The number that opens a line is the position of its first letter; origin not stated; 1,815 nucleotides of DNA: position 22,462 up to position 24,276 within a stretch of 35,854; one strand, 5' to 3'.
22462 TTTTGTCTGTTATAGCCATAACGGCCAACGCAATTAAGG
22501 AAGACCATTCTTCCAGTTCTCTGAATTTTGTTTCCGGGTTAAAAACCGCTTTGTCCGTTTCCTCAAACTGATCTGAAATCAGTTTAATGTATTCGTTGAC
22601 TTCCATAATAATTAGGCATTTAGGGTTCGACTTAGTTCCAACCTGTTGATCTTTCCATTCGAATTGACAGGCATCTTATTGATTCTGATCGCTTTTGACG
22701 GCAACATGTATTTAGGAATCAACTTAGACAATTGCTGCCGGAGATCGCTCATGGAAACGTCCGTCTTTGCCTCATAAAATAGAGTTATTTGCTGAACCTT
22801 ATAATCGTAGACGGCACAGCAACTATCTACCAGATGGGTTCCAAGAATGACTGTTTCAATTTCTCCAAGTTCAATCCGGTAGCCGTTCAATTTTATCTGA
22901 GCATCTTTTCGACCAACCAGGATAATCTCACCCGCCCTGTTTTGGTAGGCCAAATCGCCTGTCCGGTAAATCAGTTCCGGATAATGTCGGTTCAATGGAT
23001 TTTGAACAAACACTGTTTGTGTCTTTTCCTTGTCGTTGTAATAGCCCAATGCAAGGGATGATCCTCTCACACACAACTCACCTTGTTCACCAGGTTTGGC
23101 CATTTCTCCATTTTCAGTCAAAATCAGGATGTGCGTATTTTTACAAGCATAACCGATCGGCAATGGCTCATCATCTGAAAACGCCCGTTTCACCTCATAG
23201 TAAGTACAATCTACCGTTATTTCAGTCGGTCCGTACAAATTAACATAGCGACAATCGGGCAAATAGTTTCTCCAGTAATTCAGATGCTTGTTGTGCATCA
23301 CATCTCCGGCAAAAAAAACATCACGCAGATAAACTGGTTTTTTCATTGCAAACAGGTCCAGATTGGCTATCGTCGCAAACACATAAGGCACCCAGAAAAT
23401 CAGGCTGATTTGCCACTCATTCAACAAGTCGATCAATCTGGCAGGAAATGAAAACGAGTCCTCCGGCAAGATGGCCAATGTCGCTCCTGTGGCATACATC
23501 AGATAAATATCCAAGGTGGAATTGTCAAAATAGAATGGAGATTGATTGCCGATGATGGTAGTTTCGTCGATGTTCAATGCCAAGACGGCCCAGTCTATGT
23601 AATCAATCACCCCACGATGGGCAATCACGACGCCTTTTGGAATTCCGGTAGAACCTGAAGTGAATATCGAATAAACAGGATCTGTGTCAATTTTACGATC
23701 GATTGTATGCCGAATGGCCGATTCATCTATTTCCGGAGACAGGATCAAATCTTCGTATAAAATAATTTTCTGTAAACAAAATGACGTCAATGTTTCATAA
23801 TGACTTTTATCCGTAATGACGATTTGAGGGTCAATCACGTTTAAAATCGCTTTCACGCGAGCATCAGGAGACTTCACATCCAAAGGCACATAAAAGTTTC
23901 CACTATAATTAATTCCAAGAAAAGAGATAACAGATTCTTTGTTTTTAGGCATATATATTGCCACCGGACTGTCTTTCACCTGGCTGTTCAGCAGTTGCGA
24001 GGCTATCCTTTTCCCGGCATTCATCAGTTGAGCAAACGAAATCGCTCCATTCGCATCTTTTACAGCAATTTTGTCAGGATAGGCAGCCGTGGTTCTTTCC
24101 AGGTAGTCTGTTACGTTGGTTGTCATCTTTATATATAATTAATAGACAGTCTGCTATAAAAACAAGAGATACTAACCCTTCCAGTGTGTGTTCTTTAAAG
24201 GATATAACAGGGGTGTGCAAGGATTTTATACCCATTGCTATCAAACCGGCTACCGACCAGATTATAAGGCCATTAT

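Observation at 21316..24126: Dlt-like aminoacyl loading pair without DltB/DltD, followed directly by a KAS III-like enzyme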

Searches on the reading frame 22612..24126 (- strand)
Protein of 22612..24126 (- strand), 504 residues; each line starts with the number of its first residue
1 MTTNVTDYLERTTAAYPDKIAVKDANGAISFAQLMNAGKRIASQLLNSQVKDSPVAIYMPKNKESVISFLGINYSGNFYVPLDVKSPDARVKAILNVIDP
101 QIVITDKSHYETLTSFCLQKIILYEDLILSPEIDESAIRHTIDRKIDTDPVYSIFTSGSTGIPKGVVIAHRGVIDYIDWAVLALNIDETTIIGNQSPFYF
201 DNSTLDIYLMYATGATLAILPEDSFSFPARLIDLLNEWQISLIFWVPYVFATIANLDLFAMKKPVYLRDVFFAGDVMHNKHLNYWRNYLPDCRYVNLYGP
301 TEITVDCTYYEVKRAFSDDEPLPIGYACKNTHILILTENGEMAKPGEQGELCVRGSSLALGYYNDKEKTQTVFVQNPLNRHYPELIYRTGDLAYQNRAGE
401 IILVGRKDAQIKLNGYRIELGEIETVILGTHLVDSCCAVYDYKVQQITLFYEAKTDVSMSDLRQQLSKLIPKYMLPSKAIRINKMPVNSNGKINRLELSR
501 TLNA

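Call 5: search_protein_families(library=pfam, proteins=[window:22612-24126:-], max_evalue=0.01)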
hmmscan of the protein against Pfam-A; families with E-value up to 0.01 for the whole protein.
window:22612-24126:- (504 aa): 2 families
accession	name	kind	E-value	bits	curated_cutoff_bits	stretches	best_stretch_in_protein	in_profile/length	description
PF00501.34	AMP-binding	-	7.6e-64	216.3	29.9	1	9-363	1-384/384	AMP-binding enzyme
PF13193.12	AMP-binding_C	-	0.00013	23.3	24.5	1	422-492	1-76/76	AMP-binding enzyme C-terminal domain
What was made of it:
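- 22612..24126 (-): ADE: stand-alone amino-acid adenylation enzyme (DltA-like), 504 aa. Pfam AMP-binding (call 5).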

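Call 7: search_protein_families(library=ncbifam, proteins=[window:22612-24126:-], max_evalue=0.01)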
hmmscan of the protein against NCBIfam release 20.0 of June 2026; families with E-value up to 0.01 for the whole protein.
window:22612-24126:- (504 aa): 103 families (the best 25 are shown)
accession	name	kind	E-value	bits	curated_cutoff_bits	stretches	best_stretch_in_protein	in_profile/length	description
TIGR01733.1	AA-adenyl-dom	subfamily_domain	2.9e-102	342.6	317.4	1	30-437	1-408/409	amino acid adenylation domain-containing protein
NF003417.0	PRK04813.1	subfamily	2e-94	317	476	1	2-503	2-504/505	D-alanine--poly(phosphoribitol) ligase subunit DltA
TIGR01734.1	D-ala-DACP-lig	equivalog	1.5e-90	304.2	559.85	1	7-502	4-502/504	D-alanine--poly(phosphoribitol) ligase subunit DltA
NF047350.1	aureusi_NRPS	equivalog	6.8e-75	252.1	2500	1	4-499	1435-1909/2373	aureusimine non-ribosomal peptide synthetase AusA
NF038078.1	NRPS_MxcG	equivalog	4.4e-72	242.9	2300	1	4-501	457-959/1442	myxochelin non-ribosomal peptide synthetase MxcG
NF004282.0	PRK05691.1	subfamily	4.3e-69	232.1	4090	1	5-498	1133-1622/4334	non-ribosomal peptide synthase/polyketide synthase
TIGR03098.1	ligase_PEP_1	hypoth_equivalog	1.9e-66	224.6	592.35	1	6-498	3-514/517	acyl-CoA ligase (AMP-forming), exosortase A system-associated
NF041803.1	NRPS_SolG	exception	1.5e-64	218.2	2200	1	10-498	568-1070/1163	solanimycin non-ribosomal peptide synthetase SolG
NF007605.2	PRK10252.1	equivalog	1.1e-54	185.4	2400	1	4-498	455-957/1292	enterobactin non-ribosomal peptide synthetase EntF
NF004837.0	PRK06187.1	subfamily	1.1e-45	155.9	476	1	2-501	7-521/531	long-chain-fatty-acid--CoA ligase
NF006182.0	PRK08316.1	subfamily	7.9e-42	143.4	663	1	4-500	12-515/523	fatty acyl-CoA synthetase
NF052269.1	Staph_lig_FadD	equivalog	5.9e-39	133.7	650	1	7-503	4-494/499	long-chain-fatty-acid--CoA ligase FadD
TIGR03443.1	alpha_am_amid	equivalog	2.2e-36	124.7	1030.1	2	150-427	418-720/1390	L-aminoadipate-semialdehyde dehydrogenase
NF005797.0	PRK07638.1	equivalog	2.9e-36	125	518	1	5-501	3-478/487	acyl-CoA synthetase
NF005676.0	PRK07470.1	equivalog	6.7e-31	107.5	774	1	3-502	20-529/544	acyl-CoA synthetase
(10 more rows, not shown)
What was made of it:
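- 22612..24126 (-): TIGR01733 above cutoff, DltA models below cutoff (call 7).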

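Call 8: search_solved_structures(query=window:22612-24126:-, show_alignments=3)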
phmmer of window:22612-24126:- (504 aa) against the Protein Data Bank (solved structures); distinct sequences matched with E-value up to 0.001: 207 (the best 60 are shown).
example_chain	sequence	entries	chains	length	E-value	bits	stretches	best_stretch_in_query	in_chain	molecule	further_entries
6mfy_A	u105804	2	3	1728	2.7e-106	359.5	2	10-498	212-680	Linear gramicidin synthase subunit A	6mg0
9be3_A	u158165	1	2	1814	3.2e-106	359.2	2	10-498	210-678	Linear gramicidin synthase subunit A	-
9be4_A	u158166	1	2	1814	3.2e-106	359.2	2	10-498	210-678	Linear gramicidin synthase subunit A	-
6mfz_A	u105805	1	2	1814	3.3e-106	359.2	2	10-498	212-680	Linear gramicidin synthase subunit A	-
9meh_A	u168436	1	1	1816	3.3e-106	359.2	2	10-498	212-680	Linear gramicidin synthase subunit A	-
8xjz_C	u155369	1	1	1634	2.5e-98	333.2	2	4-497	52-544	Peptide synthetase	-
9bfd_A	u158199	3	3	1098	6.4e-70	239.5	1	8-498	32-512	Tyrocidine synthase 1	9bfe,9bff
1amu_A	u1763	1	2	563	1.7e-64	221.7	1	9-498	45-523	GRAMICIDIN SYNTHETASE 1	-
3dhv_A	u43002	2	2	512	9e-58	199.5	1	7-499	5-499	D-alanine-poly(phosphoribitol) ligase | D-alanine--poly(phosphoribitol) ligase subunit 1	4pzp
3fcc_A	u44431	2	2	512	9.2e-58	199.4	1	7-499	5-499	D-alanine--poly(phosphoribitol) ligase subunit 1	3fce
8hlk_A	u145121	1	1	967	1.2e-56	195.7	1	9-498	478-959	Microcystin synthetase B (Fragment)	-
7r27_A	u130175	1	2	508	4e-56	194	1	15-500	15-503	D-alanine--D-alanyl carrier protein ligase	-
7vhv_D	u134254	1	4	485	5.2e-56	193.7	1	3-503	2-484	D-alanine--D-alanyl carrier protein ligase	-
6ea3_B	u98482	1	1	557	2.1e-55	191.7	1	11-496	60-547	adenylation domain of Fuscachelin synthetase component H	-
5u89_A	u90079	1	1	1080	2.2e-55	191.6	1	7-498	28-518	Amino acid adenylation domain protein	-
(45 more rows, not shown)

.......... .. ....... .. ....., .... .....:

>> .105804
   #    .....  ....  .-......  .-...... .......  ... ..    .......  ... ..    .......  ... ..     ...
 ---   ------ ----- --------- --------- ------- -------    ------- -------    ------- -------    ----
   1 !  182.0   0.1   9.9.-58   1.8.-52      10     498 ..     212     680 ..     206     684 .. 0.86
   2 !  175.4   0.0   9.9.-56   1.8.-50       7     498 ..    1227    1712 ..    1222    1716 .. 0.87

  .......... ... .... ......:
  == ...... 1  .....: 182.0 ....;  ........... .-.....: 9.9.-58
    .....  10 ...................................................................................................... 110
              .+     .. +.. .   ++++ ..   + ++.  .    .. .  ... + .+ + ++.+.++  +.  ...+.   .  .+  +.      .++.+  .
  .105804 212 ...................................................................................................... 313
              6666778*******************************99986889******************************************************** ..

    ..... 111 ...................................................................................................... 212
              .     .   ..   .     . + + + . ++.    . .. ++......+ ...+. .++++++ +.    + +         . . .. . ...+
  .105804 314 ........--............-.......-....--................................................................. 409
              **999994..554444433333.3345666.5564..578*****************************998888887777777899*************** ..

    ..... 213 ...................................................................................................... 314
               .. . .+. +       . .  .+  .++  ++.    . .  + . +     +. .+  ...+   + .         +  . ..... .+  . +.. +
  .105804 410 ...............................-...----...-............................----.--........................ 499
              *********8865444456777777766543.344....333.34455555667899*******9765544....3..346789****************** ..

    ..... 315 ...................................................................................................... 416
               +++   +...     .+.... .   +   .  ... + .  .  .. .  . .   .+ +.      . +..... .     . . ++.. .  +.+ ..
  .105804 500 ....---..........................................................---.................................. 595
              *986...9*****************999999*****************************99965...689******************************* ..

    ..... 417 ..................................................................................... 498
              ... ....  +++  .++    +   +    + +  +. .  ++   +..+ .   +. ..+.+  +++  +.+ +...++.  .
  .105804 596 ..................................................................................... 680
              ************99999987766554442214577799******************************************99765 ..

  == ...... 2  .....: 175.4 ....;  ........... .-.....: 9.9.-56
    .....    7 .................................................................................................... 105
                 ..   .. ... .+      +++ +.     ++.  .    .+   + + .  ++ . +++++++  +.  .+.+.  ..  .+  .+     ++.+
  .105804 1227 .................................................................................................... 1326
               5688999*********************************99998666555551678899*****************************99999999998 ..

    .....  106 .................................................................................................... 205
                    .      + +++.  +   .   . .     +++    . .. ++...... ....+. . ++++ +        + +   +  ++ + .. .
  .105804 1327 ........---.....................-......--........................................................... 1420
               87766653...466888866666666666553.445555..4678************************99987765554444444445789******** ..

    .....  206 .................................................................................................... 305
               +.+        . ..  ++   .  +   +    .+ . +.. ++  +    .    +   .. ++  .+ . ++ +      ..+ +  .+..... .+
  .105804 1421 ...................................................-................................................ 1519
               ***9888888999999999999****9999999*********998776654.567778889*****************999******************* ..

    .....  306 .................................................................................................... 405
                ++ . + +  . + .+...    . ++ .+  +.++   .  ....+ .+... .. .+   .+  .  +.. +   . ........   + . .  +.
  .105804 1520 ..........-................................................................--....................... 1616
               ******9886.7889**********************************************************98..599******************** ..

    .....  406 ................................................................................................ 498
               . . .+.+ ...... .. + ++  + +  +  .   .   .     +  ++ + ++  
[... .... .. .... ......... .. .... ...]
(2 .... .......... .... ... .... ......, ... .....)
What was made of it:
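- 22612..24126 (-): Best PDB relatives are NRPS A-domains and DltA (call 8).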

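Call 11: find_encoding_contigs(protein=window:22612-24126:-, flank=10000, max_places=6)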
Protein window:22612-24126:- (504 aa): no gene with exactly this product is on record in the collection.
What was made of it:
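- Tried and rejected: Exact-sequence look-up of the adenylase found nothing (call 11).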

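Call 12: find_homologous_proteins(query=window:22612-24126:-, max_evalue=1e-20)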
Query window:22612-24126:- (504 aa): 8000 proteins with E <= 1e-20 among 8000 candidates; the best 120 are listed.
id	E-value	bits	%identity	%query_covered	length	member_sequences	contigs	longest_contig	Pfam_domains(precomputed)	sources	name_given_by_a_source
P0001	0.0e+0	1147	100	100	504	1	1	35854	PF00501.35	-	-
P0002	1.4e-288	976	84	100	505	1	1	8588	PF00501.35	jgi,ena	-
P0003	1.0e-242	824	70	100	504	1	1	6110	PF00501.35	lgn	-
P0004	7.1e-237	805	70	100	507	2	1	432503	PF00501.35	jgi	-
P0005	2.5e-236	803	68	100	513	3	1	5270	PF00501.35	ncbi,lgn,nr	ncbi:MAG: amino acid adenylation domain-containing protein [Paludibacter sp.]|nr:amino acid adenylat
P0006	1.5e-233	794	65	100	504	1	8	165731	PF00501.35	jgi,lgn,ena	-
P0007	1.7e-224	764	69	93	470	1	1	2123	PF00501.35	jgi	-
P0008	8.8e-223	759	64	100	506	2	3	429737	PF00501.35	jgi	-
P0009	8.6e-220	749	64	100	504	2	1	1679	PF00501.35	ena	-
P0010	5.1e-218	743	62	100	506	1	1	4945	PF00501.35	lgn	-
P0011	3.3e-216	737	65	100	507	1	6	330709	PF00501.35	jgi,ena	-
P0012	2.2e-214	731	62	100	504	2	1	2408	PF00501.35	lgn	-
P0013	1.0e-213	729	60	100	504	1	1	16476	PF00501.35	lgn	-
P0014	5.0e-213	726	62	100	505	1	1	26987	PF00501.35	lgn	-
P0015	2.8e-209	714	60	100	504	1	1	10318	PF00501.35,PF13193.13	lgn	-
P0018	7.7e-207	706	59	100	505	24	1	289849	PF00501.35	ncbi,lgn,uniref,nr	ncbi:amino acid adenylation domain-containing protein [Bacteroides luti]|uniref:Amino acid adenylati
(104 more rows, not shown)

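Call 13: find_encoding_contigs(protein=P0018, flank=10000, max_places=2)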
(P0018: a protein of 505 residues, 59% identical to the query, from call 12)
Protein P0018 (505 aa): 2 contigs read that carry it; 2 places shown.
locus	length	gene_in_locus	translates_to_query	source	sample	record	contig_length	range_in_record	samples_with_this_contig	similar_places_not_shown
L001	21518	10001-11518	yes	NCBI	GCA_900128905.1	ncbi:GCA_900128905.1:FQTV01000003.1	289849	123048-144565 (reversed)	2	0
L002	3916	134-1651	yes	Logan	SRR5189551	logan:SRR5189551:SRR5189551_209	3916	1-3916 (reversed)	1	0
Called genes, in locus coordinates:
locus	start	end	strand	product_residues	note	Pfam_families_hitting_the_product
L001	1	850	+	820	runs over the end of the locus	PF08245:Mur_ligase_M, PF01168:Ala_racemase_N, PF00842:Ala_racemase_C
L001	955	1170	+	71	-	PF02416:TatA_B_E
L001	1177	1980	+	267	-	PF00902:TatC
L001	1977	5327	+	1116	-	PF00270:DEAD (faint), PF04851:ResIII (weak), PF13086:AAA_11, PF13245:AAA_19, PF13604:AAA_30, PF13086:AAA_11, PF13087:AAA_12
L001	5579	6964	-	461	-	PF07690:MFS_1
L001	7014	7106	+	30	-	-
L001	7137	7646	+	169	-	PF02357:NusG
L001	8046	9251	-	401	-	PF13173:AAA_14, PF13635:DUF4143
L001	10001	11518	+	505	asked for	PF00501:AMP-binding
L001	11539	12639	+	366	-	PF00551:Formyl_trans_N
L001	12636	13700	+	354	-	PF08545:ACP_syn_III, PF08541:ACP_syn_III_C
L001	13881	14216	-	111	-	-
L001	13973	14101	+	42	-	-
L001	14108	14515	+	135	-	-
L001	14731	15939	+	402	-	PF13173:AAA_14, PF13635:DUF4143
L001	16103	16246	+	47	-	-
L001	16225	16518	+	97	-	-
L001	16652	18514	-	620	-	PF01301:Glyco_hydro_35, PF02449:Glyco_hydro_42 (weak), PF13364:BetaGal_ABD2 (faint), PF21317:BetaGal_ABD_1, PF21467:BetaGal_gal-bd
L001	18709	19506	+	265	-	PF02563:Poly_export, PF10531:SLBB (weak), PF22461:SLBB_2 (weak)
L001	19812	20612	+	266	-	PF02563:Poly_export, PF22461:SLBB_2 (weak)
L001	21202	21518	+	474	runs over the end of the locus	-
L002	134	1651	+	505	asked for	PF00501:AMP-binding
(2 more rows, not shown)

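Call 14: find_encoding_contigs(protein=P0004, flank=10000, max_places=2)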
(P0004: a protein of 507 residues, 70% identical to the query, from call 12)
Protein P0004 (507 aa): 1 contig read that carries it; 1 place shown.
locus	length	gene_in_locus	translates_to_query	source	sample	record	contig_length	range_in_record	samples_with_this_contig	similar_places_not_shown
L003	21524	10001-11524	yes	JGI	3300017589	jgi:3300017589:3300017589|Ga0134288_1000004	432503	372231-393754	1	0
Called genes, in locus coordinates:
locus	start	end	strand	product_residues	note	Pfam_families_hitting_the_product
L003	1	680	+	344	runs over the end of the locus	PF13692:Glyco_trans_1_4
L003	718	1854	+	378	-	PF01370:Epimerase, PF14667:Polysacc_synt_C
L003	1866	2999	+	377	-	PF02350:Epimerase_2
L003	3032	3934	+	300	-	-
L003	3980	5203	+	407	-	PF00534:Glycos_transf_1, PF13692:Glyco_trans_1_4 (weak)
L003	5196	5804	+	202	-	PF02397:Bac_transf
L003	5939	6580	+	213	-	PF17836:PglD_N, PF00132:Hexapep (faint)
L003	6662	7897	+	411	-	PF00278:Orn_DAP_Arg_deC, PF02784:Orn_Arg_deC_N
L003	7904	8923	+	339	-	PF21360:PylC-like_N, PF07478:Dala_Dala_lig_C (faint), PF02655:ATP-grasp_3, PF13535:ATP-grasp_4, PF15632:ATPgrasp_Ter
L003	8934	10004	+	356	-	PF04339:FemAB_like (weak), PF02388:FemAB (weak), PF13480:Acetyltransf_6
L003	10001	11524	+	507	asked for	PF00501:AMP-binding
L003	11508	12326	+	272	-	PF13673:Acetyltransf_10 (weak), PF00583:Acetyltransf_1, PF13508:Acetyltransf_7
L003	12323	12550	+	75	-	-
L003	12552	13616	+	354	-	PF08545:ACP_syn_III, PF08541:ACP_syn_III_C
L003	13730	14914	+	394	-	PF01041:DegT_DnrJ_EryC1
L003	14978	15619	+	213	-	PF17836:PglD_N, PF00132:Hexapep (faint)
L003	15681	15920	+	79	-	PF00550:PP-binding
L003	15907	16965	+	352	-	PF08545:ACP_syn_III, PF08541:ACP_syn_III_C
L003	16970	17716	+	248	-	PF00106:adh_short, PF08659:KR, PF13561:adh_short_C2, PF23441:SDR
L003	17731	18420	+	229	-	PF00132:Hexapep (weak)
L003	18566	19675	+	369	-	PF13855:LRR_8 (faint), PF13306:LRR_5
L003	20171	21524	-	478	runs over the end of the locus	PF13855:LRR_8 (faint), PF13306:LRR_5, PF18962:Por_Secre_tail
